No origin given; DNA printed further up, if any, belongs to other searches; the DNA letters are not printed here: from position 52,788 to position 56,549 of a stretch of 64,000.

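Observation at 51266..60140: HdrBC-less hdrA/mvhD-metVF operon: candidate novel electron-bifurcating methylene-H4F/H4MPT reductase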

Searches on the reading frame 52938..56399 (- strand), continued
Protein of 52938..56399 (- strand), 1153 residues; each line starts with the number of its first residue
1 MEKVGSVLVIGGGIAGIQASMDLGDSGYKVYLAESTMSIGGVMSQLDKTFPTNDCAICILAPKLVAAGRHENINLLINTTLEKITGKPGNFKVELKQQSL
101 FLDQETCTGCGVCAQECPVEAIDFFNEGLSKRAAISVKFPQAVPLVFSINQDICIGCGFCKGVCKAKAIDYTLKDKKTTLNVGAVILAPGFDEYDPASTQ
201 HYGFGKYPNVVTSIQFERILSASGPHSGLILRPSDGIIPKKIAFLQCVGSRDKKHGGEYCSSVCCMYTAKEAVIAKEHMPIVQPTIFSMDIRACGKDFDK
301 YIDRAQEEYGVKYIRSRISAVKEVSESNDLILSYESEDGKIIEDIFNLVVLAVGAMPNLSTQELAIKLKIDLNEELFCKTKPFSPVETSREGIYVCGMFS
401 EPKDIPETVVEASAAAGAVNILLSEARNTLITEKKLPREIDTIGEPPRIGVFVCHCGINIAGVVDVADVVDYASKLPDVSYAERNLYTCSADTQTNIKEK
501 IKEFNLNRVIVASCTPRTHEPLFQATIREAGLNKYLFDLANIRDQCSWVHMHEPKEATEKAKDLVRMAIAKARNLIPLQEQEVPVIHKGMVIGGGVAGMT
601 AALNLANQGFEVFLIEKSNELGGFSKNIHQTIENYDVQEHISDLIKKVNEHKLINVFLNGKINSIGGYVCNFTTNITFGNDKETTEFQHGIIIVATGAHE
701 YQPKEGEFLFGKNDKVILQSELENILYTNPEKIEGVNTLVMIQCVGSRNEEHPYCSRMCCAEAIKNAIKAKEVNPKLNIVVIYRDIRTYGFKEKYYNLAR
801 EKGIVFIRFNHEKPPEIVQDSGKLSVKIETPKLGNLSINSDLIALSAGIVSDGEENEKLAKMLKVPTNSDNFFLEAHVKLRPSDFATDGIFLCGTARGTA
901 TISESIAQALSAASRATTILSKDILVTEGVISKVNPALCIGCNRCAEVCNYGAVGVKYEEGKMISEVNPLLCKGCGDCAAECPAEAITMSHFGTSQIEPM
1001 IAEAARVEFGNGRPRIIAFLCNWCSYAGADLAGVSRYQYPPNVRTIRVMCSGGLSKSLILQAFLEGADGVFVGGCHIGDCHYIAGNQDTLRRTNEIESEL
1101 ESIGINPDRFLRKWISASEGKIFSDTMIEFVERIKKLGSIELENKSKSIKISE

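Call 38: find_encoding_contigs(protein=P0002, flank=10000, max_places=2)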
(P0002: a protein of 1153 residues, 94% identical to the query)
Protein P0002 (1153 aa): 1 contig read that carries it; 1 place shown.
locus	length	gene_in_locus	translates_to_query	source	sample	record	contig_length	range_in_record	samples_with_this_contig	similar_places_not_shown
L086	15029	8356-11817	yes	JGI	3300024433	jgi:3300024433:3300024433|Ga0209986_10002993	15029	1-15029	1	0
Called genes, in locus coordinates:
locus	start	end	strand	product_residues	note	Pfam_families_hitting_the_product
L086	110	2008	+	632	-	PF17297:PEPCK_N, PF01293:PEPCK_ATP, PF00821:PEPCK_GTP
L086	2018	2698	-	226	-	PF00025:Arf, PF00071:Ras, PF01926:MMR_HSR1 (weak), PF08477:Roc (faint), PF03029:ATP_bind_1 (weak)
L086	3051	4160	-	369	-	PF04422:FrhB_FdhB_N, PF04432:FrhB_FdhB_C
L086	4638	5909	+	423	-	PF07992:Pyr_redox_2 (faint), PF12831:FAD_oxidored (weak), PF13450:NAD_binding_8 (weak), PF00037:Fer4 (faint)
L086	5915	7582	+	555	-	PF00890:FAD_binding_2 (weak), PF07992:Pyr_redox_2, PF12831:FAD_oxidored (weak), PF13450:NAD_binding_8, PF00037:Fer4 (weak), PF12837:Fer4_6 (weak), PF14697:Fer4_21, PF12838:Fer4_7, +6 more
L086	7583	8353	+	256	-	PF02662:FlpD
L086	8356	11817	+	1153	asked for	PF07992:Pyr_redox_2, PF12831:FAD_oxidored (weak), PF07992:Pyr_redox_2, PF12831:FAD_oxidored, PF13450:NAD_binding_8, PF14697:Fer4_21, PF12838:Fer4_7, PF02662:FlpD, +18 more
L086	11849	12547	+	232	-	PF12225:DUF5981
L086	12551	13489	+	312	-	PF02219:MTHFR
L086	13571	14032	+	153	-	PF04545:Sigma70_r4 (weak), PF13404:HTH_AsnC-type, PF13412:HTH_24, PF22451:NirdL-like_HTH (weak), PF01037:AsnC_trans_reg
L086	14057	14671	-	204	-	PF04191:PEMT (weak)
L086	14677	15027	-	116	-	?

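Call 39: search_protein_families(library=pfam, proteins=[L007:6466-6972:+, L007:6974-7843:+, L059:14012-14893:+, L030:5892-6767:+, L003:4844-6067:+], max_evalue=0.001)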
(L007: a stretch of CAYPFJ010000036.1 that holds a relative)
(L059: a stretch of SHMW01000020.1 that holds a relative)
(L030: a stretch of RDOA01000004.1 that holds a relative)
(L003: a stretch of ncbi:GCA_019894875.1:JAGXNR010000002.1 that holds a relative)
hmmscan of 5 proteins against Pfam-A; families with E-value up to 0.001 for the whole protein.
L007:6466-6972:+ (168 aa): 8 families
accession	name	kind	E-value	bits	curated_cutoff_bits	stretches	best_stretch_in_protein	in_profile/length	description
PF13183.11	Fer4_8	-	1.2e-11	45.4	27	1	19-84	2-68/68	4Fe-4S dicluster domain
PF13187.11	Fer4_9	-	1.1e-08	35.4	27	1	21-83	1-50/52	4Fe-4S dicluster domain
PF13484.11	Fer4_16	-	2.6e-08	34.9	30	1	22-83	2-66/66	4Fe-4S double cluster binding domain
PF13237.11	Fer4_10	-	4.5e-08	33.3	25.5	1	19-81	6-53/53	4Fe-4S dicluster domain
PF13534.11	Fer4_17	-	2.9e-07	31.4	22.2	1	22-84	2-60/61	4Fe-4S dicluster domain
PF12838.12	Fer4_7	-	1.4e-06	29.1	27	1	22-84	2-52/52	4Fe-4S dicluster domain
PF00037.32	Fer4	-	0.00019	21.5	21.1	0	20-35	6-21/24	4Fe-4S binding domain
PF25160.1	LdpA_Fe-S-bd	-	0.00038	20.6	27.6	0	18-41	24-47/49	LdpA Fe-S cluster-binding domain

L007:6974-7843:+ (289 aa): 1 family
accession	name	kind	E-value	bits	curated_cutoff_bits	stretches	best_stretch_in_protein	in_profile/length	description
PF02754.22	CCG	-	2.1e-24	85.8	20.6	2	146-236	1-85/85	Cysteine-rich domain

L059:14012-14893:+ (293 aa): 1 family
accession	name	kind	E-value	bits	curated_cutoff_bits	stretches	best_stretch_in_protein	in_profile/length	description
PF02754.22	CCG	-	1.4e-20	73.6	20.6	2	148-237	1-83/85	Cysteine-rich domain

L030:5892-6767:+ (291 aa): 1 family
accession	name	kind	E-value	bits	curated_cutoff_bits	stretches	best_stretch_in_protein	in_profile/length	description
PF02754.22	CCG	-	5.8e-25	87.7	20.6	2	145-233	1-83/85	Cysteine-rich domain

L003:4844-6067:+ (407 aa): 8 families
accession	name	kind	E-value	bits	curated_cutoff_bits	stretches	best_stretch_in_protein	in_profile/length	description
PF02754.22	CCG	-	2.2e-25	89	20.6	2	287-374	1-85/85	Cysteine-rich domain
PF13183.11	Fer4_8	-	5.4e-09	36.9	27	1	23-82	2-66/68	4Fe-4S dicluster domain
PF13187.11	Fer4_9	-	2.9e-08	34.1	27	1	25-82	1-49/52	4Fe-4S dicluster domain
PF13534.11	Fer4_17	-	1.2e-07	32.6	22.2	1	26-82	2-58/61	4Fe-4S dicluster domain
PF25160.1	LdpA_Fe-S-bd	-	3e-06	27.4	27.6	1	23-43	25-45/49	LdpA Fe-S cluster-binding domain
PF13237.11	Fer4_10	-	1.4e-05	25.4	25.5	1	22-81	5-53/53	4Fe-4S dicluster domain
PF12838.12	Fer4_7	-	2.2e-05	25.3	27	1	26-82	2-50/52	4Fe-4S dicluster domain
PF12797.12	Fer4_2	-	0.0007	19.9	24.5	0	68-81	8-21/22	4Fe-4S binding domain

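Call 62: search_protein_families(library=ncbifam, proteins=[window:52938-56399:-, L007:6974-7843:+, L007:6466-6972:+], max_evalue=0.00001)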
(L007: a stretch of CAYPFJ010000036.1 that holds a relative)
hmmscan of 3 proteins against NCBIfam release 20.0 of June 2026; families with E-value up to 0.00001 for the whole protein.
window:52938-56399:- (1153 aa): 99 families (the best 25 are shown)
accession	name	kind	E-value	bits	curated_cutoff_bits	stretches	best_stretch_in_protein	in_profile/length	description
NF040770.1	hetero_SS_HdrA2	exception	0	1169.6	1100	3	6-426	141-563/777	CoB-CoM heterodisulfide reductase HdrA2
NF041778.1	hetero_SS_HdrA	equivalog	2.8e-225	749.7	1400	3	6-433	144-580/771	ferredoxin:CoB-CoM heterodisulfide reductase subunit HdrA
NF041891.1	hdrA_Methbact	equivalog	1.8e-218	727.5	1300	3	6-422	135-555/762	ferredoxin:CoB-CoM heterodisulfide reductase subunit HdrA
NF045873.1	F420_non_VhuD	exception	5.7e-29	100.9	215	1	1014-1140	2-128/132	F420-non-reducing hydrogenase iron-sulfur subunit VhuD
NF009410.0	PRK12771.1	subfamily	3.4e-18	65.5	516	1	576-638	128-187/566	NAD(P)-binding protein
TIGR03467.1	HpnE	equivalog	4.6e-16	59.1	283.05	1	590-640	2-54/430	hydroxysqualene dehydroxylase HpnE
NF042909.1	FMH_DH_FwdF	exception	9.3e-16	57.8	375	1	97-178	7-81/336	tungsten-dependent formylmethanofuran dehydrogenase subunit FwdF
NF007202.0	PRK09623.1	equivalog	4.2e-15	55.9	166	1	927-990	41-101/105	3-methyl-2-oxobutanoate dehydrogenase subunit delta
TIGR02179.1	PorD_KorD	subfamily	9.2e-15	54.5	60.05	2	937-990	25-75/78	2-oxoacid:acceptor oxidoreductase, delta subunit, pyruvate/2-ketoisovalerate family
NF038196.1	ferrodoxin_EFR1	subfamily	1.4e-14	54.7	75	1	934-991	182-233/242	EFR1 family ferrodoxin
NF005560.0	PRK07233.1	equivalog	1.5e-14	53.7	252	1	590-630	4-44/435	hypothetical protein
NF040684.1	PorD_Arch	equivalog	6.5e-14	51.8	120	1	938-990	33-82/85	pyruvate synthase subunit PorD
NF041087.1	bile_acid_BaiCD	equivalog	6.9e-13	47.6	825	1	587-661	381-454/642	bile acid Fe-S flavoenzyme BaiCD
NF005504.0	PRK07118.1-3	equivalog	2.2e-12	47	437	1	929-996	211-274/293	Fe-S cluster domain-containing protein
TIGR01971.1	NuoI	subfamily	3.9e-12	45.8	113.05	1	98-172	36-101/121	NADH-quinone oxidoreductase, chain I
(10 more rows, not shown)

L007:6974-7843:+ (289 aa): 5 families
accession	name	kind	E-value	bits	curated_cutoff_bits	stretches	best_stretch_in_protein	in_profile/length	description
TIGR03288.1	CoB_CoM_SS_B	equivalog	5.2e-91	304.9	345.15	1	3-288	2-290/290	CoB--CoM heterodisulfide reductase subunit B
NF042965.1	MFR_anch_SdhE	equivalog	1.1e-47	162.9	500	1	2-280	2-277/282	8-methylmenaquinol:fumarate reductase membrane anchor subunit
NF041780.1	hetero_SS_HdrB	equivalog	9.5e-46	156.5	450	1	6-287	9-304/304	ferredoxin:CoB-CoM heterodisulfide reductase subunit HdrB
NF045670.1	quin_L_LdhH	equivalog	7.6e-18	64.1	800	1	5-235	471-685/706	L-lactate dehydrogenase (quinone) large subunit LdhH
NF004898.0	PRK06259.1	equivalog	4.6e-11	42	385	1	4-262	265-485/488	fumarate reductase (CoM/CoB) subunit TfrB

L007:6466-6972:+ (168 aa): 7 families
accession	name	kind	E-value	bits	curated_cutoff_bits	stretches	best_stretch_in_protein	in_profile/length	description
TIGR03290.1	CoB_CoM_SS_C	equivalog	1e-28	100.2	160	1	20-160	2-143/144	CoB--CoM heterodisulfide reductase subunit C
NF038018.1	qmoC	equivalog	3.3e-16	59.7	300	1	5-98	2-92/360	quinone-interacting membrane-bound oxidoreductase complex subunit QmoC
NF041890.1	hdrC_Methbact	equivalog_domain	1.4e-13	50.8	270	1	16-102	25-106/192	ferredoxin:CoB-CoM heterodisulfide reductase subunit HdrC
NF041779.1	hetero_SS_HdrC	equivalog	1.4e-12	47.5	350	1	15-94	26-100/198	ferredoxin:CoB-CoM heterodisulfide reductase subunit HdrC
NF008369.0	PRK11168.1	equivalog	6.9e-11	41.7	278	1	14-98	5-88/401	anaerobic glycerol-3-phosphate dehydrogenase subunit C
NF004898.0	PRK06259.1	equivalog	5.9e-08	31.8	385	1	13-122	127-240/488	fumarate reductase (CoM/CoB) subunit TfrB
NF004616.0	PRK05950.1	subfamily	4.8e-06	25.9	228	0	19-98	146-234/238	succinate dehydrogenase iron-sulfur subunit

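Call 91: predict_structure(alignment_id=A1)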
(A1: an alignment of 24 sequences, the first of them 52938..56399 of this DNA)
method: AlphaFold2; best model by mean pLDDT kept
length: 1153 residues; sequences in the alignment: 24
mean_pLDDT: 76.9   pTM: 0.83
mean pLDDT of the five models: 76.9, 75.5, 74.2, 62.7, 59.5
residues with pLDDT >= 90: 296; 70-90: 544; 50-70: 194; < 50: 119
segments of 3 or more residues with pLDDT < 50: 45-59, 65-68, 123-146, 222-227, 456-462, 515-518, 545-551, 876-887, 1024-1036, 1077-1087, 1142-1153
pLDDT, mean of each block of 10 residues (from residue 1): 89 83 89 76 47 44 49 81 93 89 65 62 39 29 49 75 77 88 93 72 85 74 52 82 87 67 71 76 87 59 78 86 90 84 93 77 89 87 91 90 74 93 92 76 82 59 68 92 68 74 91 60 77 81 50 67 84 77 86 94 97 94 87 90 97 96 82 92 93 87 85 90 92 92 86 77 91 95 73 79 91 87 89 86 91 82 72 55 46 83 89 89 70 76 74 68 70 63 72 76 74 79 47 47 73 72 87 62 46 77 84 68 80 85 42 34
secondary structure, 60 per line:
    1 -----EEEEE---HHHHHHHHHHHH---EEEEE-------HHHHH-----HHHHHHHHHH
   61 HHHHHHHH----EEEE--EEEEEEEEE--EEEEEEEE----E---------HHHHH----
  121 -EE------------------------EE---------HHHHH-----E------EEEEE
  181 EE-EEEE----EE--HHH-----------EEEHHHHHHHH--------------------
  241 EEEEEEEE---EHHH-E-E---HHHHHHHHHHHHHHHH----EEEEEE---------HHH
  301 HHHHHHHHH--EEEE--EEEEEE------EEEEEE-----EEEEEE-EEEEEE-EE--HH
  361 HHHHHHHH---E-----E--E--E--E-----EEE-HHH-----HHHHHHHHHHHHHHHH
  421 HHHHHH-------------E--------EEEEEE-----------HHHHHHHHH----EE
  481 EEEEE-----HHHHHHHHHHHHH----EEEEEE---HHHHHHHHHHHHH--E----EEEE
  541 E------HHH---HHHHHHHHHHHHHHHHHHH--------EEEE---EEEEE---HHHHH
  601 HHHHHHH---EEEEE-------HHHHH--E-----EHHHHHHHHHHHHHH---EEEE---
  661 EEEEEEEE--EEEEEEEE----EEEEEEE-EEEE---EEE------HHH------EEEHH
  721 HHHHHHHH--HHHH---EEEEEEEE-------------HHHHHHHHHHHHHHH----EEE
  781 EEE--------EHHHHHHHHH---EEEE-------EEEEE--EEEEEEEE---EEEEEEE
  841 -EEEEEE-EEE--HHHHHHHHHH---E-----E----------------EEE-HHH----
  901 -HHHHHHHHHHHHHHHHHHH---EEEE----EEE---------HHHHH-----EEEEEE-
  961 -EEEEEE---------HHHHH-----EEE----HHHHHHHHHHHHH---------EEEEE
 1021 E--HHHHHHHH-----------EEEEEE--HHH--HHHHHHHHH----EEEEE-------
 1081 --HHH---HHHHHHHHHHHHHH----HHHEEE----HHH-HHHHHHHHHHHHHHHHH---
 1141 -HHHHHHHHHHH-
elements in order (helices of 4 or more, strands of 3 or more residues): E6-10 H14-25 E29-33 H41-45 H51-68 E73-76 E79-87 E90-97 H112-116 H159-163 E176-182 E184-187 E210-212 H213-220 E241-248 H263-278 E283-288 H298-309 E312-315 E318-323 E330-335 E341-346 E348-353 H359-368 E393-395 H405-426 E449-454 H466-474 E479-485 H491-503 E508-513 H517-529 E537-541 H554-572 E581-584 E588-592 H596-607 E611-615 H623-627 H637-650 E654-657 E661-668 E671-678 E683-689 E691-694 E698-700 E716-718 H719-728 H731-734 E738-745 H759-773 E778-783 H793-801 E805-808 E816-820 E823-830 E834-840 E842-847 E849-851 H854-863 E890-892 H902-920 E924-927 E932-934 H944-948 E954-959 E962-967 H977-981 E987-989 H994-1006 E1016-1021 H1024-1031 E1043-1048 H1056-1064 E1069-1073 H1089-1102 E1110-1112 H1121-1137 H1142-1152

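Call 93: fold_search(model_id=the predicted structure, library=pdb)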
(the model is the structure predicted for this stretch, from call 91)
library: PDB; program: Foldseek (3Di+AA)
matches with E <= 10: 1898; with E <= 0.001: 840
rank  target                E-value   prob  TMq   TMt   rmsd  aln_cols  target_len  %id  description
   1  5odh_A                5.0e-50  1.00  0.43  0.74   4.2       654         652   36  Heterodisulfide reductase / [NiFe]-hydrogenase complex from Methanothermococcus thermolithotrophicus soaked with heter (released 2017-08-30)
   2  5odi_A                1.1e-49  1.00  0.44  0.74   4.0       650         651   36  Heterodisulfide reductase / [NiFe]-hydrogenase complex from Methanothermococcus thermolithotrophicus cocrystallized wi (released 2017-08-30)
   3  8rvy_A                2.2e-49  1.00  0.36  0.60   7.9       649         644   37  CryoEM structure of the Elp-Hdr complex of Methanothermobacter marburgensis state 1 (composite structure) (released 2025-05-14)
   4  5odc_A                3.2e-49  1.00  0.44  0.74   4.4       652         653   36  Heterodisulfide reductase / [NiFe]-hydrogenase complex from Methanothermococcus thermolithotrophicus at 2.3 A resoluti (released 2017-08-30)
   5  8rvu_A                3.4e-49  1.00  0.44  0.77   3.7       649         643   37  CryoEM structure of the Elp-Hdr complex of Methanothermobacter marburgensis state 2 (composite structure) (released 2025-05-14)
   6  7bkb_A                4.7e-47  1.00  0.45  0.76   3.6       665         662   32  Formate dehydrogenase - heterodisulfide reductase - formylmethanofuran dehydrogenase complex from Methanospirillum hun (released 2021-09-29)
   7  7bkd_A                2.1e-46  1.00  0.39  0.63   6.8       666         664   32  Formate dehydrogenase - heterodisulfide reductase - formylmethanofuran dehydrogenase complex from Methanospirillum hun (released 2021-09-29)
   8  8rwn_A                1.1e-40  1.00  0.35  0.91   2.7       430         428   42  CryoEM structure of the Hdr(ABC)2 subunits of the Elp-Hdr complex of Methanothermobacter marburgensis (released 2025-05-14)
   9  8rvu_a                1.2e-40  1.00  0.35  0.91   2.8       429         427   42  CryoEM structure of the Elp-Hdr complex of Methanothermobacter marburgensis state 2 (composite structure) (released 2025-05-14)
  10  7bke_A                3.9e-37  1.00  0.35  0.88   2.6       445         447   37  Formate dehydrogenase - heterodisulfide reductase - formylmethanofuran dehydrogenase complex from Methanospirillum hun (released 2021-09-29)
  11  7bkd_a                1.3e-35  1.00  0.35  0.88   4.2       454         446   37  Formate dehydrogenase - heterodisulfide reductase - formylmethanofuran dehydrogenase complex from Methanospirillum hun (released 2021-09-29)
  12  6tjr_A                8.8e-26  1.00  0.28  0.91   2.9       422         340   26  Structure of HdrA-like subunit from Hyphomicrobium denitrificans (released 2020-08-19)
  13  7m31_C                7.1e-15  1.00  0.21  0.23  32.9      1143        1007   11  Dihydropyrimidine Dehydrogenase (DPD) C671S Mutant Soaked with Thymine and NADPH Anaerobically (released 2021-06-09)
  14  8f5w_C                3.0e-14  1.00  0.20  0.23  33.3      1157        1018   11  Dihydropyrimidine Dehydrogenase (DPD) C671S Mutant Soaked with Dihydrothymine and NADPH Quasi-Anaerobically (released 2023-02-01)
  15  1h7w_D                3.0e-14  1.00  0.20  0.22  32.7      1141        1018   11  Dihydropyrimidine dehydrogenase (DPD) from pig (released 2001-02-23)
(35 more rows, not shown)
